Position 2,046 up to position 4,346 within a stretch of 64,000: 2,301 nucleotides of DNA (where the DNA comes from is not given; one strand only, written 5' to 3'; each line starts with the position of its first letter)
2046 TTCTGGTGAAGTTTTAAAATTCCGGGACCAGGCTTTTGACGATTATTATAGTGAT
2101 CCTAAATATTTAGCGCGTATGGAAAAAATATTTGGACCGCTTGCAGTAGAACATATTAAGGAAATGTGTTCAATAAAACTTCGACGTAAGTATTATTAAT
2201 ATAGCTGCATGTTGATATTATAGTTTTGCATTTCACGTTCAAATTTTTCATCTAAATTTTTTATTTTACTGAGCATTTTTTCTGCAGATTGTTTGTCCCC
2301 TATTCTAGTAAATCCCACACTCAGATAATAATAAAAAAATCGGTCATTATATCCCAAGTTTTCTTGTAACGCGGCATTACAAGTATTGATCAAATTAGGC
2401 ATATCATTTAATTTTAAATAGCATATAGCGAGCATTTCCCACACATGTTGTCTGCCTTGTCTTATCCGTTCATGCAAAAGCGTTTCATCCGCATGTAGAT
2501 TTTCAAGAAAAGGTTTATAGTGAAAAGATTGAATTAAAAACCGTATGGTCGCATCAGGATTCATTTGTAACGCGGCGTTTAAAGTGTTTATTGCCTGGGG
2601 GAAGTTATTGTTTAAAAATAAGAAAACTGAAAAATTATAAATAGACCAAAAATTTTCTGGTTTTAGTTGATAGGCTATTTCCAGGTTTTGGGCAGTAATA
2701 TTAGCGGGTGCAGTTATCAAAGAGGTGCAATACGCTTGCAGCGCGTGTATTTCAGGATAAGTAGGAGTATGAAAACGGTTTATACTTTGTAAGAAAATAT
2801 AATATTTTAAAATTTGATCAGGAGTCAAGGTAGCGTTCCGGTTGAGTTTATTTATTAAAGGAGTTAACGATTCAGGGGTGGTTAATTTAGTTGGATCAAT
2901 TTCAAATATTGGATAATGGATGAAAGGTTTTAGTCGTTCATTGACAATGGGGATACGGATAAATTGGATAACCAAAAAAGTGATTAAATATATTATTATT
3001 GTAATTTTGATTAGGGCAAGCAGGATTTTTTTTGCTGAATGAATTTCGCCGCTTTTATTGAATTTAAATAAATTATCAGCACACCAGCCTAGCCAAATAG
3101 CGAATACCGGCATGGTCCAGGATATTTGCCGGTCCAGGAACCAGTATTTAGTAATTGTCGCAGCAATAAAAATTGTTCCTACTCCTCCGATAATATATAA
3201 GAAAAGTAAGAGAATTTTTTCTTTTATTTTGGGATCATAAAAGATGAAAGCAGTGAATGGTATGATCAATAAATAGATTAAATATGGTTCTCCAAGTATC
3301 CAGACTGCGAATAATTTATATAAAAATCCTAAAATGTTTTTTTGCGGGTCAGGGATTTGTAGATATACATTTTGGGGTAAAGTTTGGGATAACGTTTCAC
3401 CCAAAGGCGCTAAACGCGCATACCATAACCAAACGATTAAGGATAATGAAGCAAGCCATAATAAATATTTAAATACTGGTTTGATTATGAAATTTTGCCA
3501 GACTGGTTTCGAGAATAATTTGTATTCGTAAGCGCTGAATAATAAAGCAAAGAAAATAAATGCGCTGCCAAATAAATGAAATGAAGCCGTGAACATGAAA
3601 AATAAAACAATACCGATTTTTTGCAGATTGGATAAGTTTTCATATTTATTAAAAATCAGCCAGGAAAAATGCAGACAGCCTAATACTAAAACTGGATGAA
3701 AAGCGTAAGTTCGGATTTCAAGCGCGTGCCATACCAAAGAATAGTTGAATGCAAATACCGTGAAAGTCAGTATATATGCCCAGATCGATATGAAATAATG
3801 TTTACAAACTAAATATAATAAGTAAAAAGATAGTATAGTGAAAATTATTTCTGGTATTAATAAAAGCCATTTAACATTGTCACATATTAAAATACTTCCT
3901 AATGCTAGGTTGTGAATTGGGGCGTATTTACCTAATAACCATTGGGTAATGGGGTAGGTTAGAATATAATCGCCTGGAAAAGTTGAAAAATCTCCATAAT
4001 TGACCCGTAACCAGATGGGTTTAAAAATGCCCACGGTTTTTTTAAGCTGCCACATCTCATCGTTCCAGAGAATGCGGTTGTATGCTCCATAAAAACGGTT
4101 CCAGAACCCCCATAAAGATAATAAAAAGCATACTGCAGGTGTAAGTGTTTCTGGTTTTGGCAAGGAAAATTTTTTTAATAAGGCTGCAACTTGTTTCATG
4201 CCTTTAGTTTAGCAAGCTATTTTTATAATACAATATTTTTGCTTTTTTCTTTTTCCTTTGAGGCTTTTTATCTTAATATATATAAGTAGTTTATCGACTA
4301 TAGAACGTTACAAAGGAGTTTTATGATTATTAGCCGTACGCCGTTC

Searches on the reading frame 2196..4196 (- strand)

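Call 100: search_protein_families(library=pfam, proteins=[window:2196-4196:-], max_evalue=0.001)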
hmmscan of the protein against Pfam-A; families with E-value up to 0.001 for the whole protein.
window:2196-4196:- (666 aa): 1 family
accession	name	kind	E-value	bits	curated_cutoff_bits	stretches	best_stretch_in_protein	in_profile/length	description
PF14559.12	TPR_19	-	0.00012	22.8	25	0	503-548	12-57/68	Tetratricopeptide repeat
